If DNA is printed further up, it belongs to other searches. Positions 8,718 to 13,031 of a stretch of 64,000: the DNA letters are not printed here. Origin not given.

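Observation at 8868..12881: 1337-aa XRE-HTH protein with no recognisable enzymatic motif, divergent from a toxin-antitoxin-like pair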

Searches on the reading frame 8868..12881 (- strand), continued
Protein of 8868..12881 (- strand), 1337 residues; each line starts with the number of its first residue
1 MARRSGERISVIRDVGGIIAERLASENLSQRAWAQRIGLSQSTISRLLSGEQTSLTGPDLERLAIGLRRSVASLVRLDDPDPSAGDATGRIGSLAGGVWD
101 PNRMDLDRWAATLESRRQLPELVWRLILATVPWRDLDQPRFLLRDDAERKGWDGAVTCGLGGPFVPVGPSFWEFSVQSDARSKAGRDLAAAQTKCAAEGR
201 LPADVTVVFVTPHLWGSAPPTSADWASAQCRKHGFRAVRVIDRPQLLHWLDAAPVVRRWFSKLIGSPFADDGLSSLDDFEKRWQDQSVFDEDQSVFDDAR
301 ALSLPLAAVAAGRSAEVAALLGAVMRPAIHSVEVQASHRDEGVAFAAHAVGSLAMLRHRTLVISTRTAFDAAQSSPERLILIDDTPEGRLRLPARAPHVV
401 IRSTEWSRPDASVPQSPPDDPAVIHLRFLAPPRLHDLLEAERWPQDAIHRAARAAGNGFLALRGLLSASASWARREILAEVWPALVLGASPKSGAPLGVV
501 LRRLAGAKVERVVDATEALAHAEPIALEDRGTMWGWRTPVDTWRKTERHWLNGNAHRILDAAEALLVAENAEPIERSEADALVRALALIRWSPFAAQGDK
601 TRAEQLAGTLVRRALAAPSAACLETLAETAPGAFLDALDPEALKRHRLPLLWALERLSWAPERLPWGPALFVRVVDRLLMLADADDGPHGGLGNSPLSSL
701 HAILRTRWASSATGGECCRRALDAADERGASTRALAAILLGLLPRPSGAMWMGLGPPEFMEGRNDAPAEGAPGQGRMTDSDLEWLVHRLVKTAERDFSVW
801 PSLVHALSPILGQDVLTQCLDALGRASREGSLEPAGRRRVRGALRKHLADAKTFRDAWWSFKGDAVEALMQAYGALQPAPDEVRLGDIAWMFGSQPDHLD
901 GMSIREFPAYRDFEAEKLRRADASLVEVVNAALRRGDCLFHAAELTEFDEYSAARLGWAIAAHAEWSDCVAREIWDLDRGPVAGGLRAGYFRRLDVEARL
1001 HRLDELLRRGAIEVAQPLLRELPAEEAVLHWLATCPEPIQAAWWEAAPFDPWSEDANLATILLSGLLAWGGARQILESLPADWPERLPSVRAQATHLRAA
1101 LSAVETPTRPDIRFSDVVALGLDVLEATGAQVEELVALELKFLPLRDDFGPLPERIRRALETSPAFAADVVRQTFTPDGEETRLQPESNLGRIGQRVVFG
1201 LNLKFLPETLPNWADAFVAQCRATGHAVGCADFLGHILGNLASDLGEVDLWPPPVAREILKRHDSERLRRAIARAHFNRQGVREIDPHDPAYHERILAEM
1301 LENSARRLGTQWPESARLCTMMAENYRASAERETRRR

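Call 109: search_protein_families(library=pfam, proteins=[L024:9001-11793:+, L025:7546-11088:+, L013:4128-7691:+, L012:4875-7643:+], max_evalue=1)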
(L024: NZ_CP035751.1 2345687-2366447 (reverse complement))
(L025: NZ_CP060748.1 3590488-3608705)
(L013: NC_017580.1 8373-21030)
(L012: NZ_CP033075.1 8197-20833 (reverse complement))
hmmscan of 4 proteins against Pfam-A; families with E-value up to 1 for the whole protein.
L024:9001-11793:+ (930 aa): 0 families

L025:7546-11088:+ (1180 aa): 2 families
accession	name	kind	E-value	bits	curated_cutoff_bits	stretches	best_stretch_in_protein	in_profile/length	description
PF24857.1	THR4_C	-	0.033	14.8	27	1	463-487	25-50/85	Threonine synthase, C-terminal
PF25808.1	TPR_LAA1_C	-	0.19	12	27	1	921-960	27-66/160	LAA1-like, C-terminal TPR repeats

L013:4128-7691:+ (1187 aa): 0 families

L012:4875-7643:+ (922 aa): 0 families

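Call 116: search_dna_similar(query=L024:8675-8995:+, collection=plasmids, mode=protein, max_rows=15, max_evalue=0.001)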
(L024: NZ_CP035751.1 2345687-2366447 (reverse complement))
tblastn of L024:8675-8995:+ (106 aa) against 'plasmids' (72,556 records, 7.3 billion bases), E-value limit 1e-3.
Records with a match: 12; places in all: 13; records where one place covers at least 80% of the query: 12.
Best place of each record, by identity: 80-90% 2; <60% 10.
By first word of the organism name: Pantoea 3; Vibrio 3; Buttiauxella 1; Photobacterium 1; Rahnella 1; Pseudomonas 1; Rouxiella 1; Pseudoalteromonas 1.
By predicted mobility (MOB-suite, as given by PLSDB): non-mobilizable 10; mobilizable 2.
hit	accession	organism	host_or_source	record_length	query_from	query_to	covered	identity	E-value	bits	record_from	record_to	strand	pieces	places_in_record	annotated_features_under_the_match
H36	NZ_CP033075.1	Buttiauxella sp. 3AFRM03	Cerambycidae sp.,pure isolate,larvae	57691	1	105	99%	83.8%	1e-51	180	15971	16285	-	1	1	hypothetical protein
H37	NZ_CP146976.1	Photobacterium damselae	-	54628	1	106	100%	82.1%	2e-51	179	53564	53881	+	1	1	hypothetical protein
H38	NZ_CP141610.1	Pantoea agglomerans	cell culture,hydroalcoholic extract of ...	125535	1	105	99%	44.8%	5e-21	93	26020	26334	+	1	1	hypothetical protein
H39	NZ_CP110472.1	Pantoea anthophila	Wampee planting region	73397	1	104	98%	43.3%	1e-22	97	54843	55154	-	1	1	hypothetical protein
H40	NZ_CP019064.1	Rahnella sikkimica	bacteria,soil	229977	1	104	98%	43.3%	3e-17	82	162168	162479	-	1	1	hypothetical protein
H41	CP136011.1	Pseudomonas sp. FeN3W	cell culture,marine sediment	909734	1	106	100%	40.7%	6e-23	99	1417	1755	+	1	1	hypothetical protein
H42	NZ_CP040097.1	Pantoea sp. SO10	whole organism,soil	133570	1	106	100%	39.6%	1e-17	84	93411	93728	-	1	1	hypothetical protein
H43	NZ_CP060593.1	Rouxiella badensis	pure culture,lowbush blueberries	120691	1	103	97%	38.8%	9e-17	81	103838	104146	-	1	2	hypothetical protein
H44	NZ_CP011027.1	Pseudoalteromonas arctica A 37-1-2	seawater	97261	1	99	93%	35.4%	1e-12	69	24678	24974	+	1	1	hypothetical protein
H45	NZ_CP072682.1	Vibrio sp. SCSIO 43186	Galaxea fascicularis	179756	1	105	99%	32.1%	3e-9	59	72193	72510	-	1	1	hypothetical protein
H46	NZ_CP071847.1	Vibrio sp. SCSIO 43139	Galaxea fascicularis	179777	1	105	99%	32.1%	3e-9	59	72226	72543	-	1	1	hypothetical protein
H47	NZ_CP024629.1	Vibrio coralliilyticus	Galaxea fascicularis,cell culture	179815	1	105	99%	32.1%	3e-9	59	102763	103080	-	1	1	hypothetical protein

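Call 118: get_annotated_region(hit=H47, flank=6000)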
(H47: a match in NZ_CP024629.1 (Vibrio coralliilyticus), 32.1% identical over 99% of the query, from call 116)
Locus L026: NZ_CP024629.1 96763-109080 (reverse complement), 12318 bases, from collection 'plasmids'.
description: Vibrio coralliilyticus strain SCSIO 43001 plasmid unnamed1, complete sequence
organism: Vibrio coralliilyticus (NCBI taxid 190893)
taxonomy: Bacteria; Pseudomonadota; Gammaproteobacteria; Vibrionales; Vibrionaceae; Vibrio; Vibrio coralliilyticus
host: -; source: Galaxea fascicularis,cell culture; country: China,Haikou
typing (MOB-suite, as given by PLSDB): non-mobilizable
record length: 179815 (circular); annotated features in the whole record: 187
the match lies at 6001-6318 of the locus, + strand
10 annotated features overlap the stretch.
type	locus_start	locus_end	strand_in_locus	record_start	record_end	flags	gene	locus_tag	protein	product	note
CDS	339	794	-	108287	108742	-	-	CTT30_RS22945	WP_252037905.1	hypothetical protein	-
CDS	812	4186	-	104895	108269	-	-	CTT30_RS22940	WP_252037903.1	phosphoadenosine phosphosulfate reductase family protein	-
CDS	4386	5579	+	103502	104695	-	-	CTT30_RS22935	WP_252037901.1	DNA sulfur modification protein DndB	-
CDS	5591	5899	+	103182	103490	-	-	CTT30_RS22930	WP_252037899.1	hypothetical protein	-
CDS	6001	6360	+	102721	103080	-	-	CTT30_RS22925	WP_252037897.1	hypothetical protein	-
CDS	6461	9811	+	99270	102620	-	-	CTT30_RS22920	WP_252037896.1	hypothetical protein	-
CDS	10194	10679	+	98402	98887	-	-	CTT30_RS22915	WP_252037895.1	hypothetical protein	-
CDS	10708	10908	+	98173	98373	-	-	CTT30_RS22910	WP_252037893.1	hypothetical protein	-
CDS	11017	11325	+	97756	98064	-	-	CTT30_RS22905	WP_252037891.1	hypothetical protein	-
CDS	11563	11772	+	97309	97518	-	-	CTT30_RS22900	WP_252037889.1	hypothetical protein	-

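Call 119: get_annotated_region(hit=H38, flank=6000)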
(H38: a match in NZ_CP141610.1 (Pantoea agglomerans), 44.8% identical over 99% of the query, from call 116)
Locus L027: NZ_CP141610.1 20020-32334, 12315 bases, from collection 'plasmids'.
description: Pantoea agglomerans strain BIM B-2003 plasmid pPA-MXU-125, complete sequence
organism: Pantoea agglomerans (NCBI taxid 549)
taxonomy: Bacteria; Pseudomonadota; Gammaproteobacteria; Enterobacterales; Erwiniaceae; Pantoea; Pantoea agglomerans
host: -; source: cell culture,hydroalcoholic extract of Sphagnum fuscum; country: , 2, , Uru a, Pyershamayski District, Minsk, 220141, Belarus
typing (MOB-suite, as given by PLSDB): non-mobilizable; replicon rep_cluster_1441
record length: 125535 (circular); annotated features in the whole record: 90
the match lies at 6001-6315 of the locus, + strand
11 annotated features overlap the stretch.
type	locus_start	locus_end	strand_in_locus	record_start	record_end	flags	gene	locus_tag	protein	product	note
CDS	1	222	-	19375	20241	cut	-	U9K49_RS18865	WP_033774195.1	RepB family plasmid replication initiator protein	-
CDS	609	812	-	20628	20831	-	-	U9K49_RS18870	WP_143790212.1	Hha/YmoA family nucleoid-associated regulatory protein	-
CDS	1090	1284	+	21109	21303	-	-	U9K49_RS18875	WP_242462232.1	phospholipase D-like domain-containing protein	-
CDS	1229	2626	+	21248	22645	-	-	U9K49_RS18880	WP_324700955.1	DUF1173 family protein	-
CDS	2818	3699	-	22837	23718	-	-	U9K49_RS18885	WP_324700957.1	hypothetical protein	-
CDS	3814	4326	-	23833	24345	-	-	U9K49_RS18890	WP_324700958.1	hypothetical protein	-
CDS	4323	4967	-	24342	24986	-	-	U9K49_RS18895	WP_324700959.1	recombinase family protein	GO:0006310 - DNA recombination [Evidence IEA]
CDS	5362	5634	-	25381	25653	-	-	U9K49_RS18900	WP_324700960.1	hypothetical protein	-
CDS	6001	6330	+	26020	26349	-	-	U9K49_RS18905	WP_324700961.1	hypothetical protein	-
CDS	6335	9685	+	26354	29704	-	-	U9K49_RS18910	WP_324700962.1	hypothetical protein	-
CDS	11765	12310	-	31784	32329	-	-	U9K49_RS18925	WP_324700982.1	sigma-70 family RNA polymerase sigma factor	GO:0006352 - DNA-templated transcription initiation [Evidence IEA]; GO:0006355 - regulation of DNA-templated ...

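Call 124: search_solved_structures(query=L025:7546-8385:+, max_evalue=10)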
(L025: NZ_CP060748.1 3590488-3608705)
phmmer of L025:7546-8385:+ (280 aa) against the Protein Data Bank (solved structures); distinct sequences matched with E-value up to 10: 13.
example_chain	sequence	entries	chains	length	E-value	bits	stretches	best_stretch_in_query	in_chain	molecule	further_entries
6kxt_A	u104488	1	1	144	0.084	15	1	42-98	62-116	Protein BONZAI 1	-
3rdk_A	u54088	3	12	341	0.16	14.1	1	166-232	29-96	Endo-1,4-beta-xylanase | Endo-1,4-beta-xylanase A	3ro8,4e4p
4a9a_A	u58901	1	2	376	0.51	12.5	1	69-151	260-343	RIBOSOME-INTERACTING GTPASE 1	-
7rr5_R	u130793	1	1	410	0.61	12.2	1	69-151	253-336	Ribosome-interacting GTPase 1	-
6kxu_G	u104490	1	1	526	0.68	12.1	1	42-97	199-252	Protein BONZAI 1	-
6kxk_G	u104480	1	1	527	0.68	12.1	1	42-97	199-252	Protein BONZAI 1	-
6kxk_B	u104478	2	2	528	0.68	12.1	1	42-97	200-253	Protein BONZAI 1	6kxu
6kxu_E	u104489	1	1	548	0.71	12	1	42-97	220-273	Protein BONZAI 1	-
6kxk_E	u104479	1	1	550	0.72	12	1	42-97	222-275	Protein BONZAI 1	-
6kxk_A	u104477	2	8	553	0.72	12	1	42-97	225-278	Protein BONZAI 1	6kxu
6kxk_H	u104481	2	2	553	0.72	12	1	42-97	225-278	Protein BONZAI 1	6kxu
1sbo_A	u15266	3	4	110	1.3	11.2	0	54-88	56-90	Putative anti-sigma factor antagonist TM1442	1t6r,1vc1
7tgh_3H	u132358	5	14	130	1.3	11.1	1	65-100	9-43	Transmembrane protein, putative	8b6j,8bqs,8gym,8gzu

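Call 126: list_cluster_members(proteins=[P0001, P0007, P0005, window:8868-12881:-])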
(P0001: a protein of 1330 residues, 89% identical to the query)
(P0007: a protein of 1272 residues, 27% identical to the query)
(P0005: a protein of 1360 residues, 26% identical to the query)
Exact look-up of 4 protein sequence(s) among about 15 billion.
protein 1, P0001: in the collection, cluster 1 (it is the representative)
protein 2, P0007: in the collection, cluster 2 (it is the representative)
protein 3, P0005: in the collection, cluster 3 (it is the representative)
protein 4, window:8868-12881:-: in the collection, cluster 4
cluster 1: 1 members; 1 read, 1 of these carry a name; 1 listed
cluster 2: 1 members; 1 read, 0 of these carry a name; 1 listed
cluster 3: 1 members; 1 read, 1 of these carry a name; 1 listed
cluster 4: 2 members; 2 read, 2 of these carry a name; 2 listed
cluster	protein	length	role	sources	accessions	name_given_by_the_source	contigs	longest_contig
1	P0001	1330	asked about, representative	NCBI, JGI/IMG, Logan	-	transcriptional regulator with XRE-family HTH domain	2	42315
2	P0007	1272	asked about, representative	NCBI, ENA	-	-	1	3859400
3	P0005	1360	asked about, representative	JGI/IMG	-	addiction module HigA family antidote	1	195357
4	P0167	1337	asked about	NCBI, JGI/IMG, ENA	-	transcriptional regulator with XRE-family HTH domain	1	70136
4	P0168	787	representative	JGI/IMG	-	hypothetical protein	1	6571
